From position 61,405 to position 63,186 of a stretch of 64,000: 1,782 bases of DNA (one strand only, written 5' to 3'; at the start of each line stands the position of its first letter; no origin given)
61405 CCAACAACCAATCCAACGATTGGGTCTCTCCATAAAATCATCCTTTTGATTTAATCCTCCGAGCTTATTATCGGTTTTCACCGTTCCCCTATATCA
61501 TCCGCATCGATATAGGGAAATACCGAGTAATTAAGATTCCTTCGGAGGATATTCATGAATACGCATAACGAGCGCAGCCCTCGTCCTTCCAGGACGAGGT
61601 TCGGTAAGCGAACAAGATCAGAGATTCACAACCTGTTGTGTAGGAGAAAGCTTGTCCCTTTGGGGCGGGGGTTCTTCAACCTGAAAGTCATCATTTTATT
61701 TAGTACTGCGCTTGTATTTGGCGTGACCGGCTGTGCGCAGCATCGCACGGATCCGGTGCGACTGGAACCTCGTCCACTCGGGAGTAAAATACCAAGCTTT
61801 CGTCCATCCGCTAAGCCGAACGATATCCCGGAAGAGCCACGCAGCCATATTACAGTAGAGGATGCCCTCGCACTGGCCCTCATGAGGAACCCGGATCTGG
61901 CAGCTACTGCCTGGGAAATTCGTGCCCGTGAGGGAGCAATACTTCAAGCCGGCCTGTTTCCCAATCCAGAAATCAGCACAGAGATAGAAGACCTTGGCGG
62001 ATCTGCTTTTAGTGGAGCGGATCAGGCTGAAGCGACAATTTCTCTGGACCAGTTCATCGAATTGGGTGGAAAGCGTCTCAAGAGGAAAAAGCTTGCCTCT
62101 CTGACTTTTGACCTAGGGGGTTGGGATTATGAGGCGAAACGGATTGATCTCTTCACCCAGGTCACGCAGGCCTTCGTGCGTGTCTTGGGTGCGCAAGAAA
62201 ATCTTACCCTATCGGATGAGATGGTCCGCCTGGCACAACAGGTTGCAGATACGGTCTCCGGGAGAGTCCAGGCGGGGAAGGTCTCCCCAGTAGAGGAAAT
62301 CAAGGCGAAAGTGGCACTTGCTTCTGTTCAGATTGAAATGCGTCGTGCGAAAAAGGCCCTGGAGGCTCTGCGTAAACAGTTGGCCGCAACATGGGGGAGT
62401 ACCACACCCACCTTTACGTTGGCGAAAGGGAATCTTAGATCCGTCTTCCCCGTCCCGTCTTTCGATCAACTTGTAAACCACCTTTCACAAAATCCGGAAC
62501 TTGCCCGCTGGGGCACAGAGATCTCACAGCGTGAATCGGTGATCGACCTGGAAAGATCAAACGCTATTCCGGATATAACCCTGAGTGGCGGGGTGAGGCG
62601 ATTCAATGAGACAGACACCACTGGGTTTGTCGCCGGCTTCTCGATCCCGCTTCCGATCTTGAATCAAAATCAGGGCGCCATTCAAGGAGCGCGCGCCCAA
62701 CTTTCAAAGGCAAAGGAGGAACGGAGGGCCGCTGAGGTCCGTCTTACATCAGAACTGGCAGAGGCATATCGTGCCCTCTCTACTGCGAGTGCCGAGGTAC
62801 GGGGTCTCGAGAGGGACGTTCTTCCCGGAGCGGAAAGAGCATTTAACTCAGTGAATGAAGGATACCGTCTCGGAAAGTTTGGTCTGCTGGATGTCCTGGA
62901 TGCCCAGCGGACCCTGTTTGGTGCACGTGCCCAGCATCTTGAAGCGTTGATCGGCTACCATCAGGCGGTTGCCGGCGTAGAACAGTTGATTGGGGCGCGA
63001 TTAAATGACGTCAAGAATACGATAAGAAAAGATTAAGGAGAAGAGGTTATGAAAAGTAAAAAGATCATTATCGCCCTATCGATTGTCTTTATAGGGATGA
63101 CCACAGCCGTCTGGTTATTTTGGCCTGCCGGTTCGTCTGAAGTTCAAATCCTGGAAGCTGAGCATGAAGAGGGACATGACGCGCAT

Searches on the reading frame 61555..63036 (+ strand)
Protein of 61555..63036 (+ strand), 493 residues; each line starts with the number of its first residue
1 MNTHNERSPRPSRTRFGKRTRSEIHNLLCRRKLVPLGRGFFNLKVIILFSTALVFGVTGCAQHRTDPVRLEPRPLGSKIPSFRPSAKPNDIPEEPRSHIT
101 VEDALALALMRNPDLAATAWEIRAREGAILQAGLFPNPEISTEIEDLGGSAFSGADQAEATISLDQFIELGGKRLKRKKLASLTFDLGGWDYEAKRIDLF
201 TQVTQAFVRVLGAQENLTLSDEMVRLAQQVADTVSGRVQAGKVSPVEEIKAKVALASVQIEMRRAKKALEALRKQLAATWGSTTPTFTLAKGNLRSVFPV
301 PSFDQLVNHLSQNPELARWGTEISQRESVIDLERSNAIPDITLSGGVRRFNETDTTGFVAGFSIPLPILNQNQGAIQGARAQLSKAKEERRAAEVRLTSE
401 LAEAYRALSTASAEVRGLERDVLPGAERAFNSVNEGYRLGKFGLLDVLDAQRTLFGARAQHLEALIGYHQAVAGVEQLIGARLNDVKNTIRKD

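Call 97: search_protein_families(library=pfam, proteins=[window:61555-63036:+], max_evalue=0.0001)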
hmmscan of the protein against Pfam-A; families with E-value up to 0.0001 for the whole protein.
window:61555-63036:+ (493 aa): 1 family
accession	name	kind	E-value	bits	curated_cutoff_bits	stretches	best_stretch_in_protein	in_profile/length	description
PF02321.23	OEP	-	5.5e-50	170.2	22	2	304-480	2-187/187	Outer membrane efflux protein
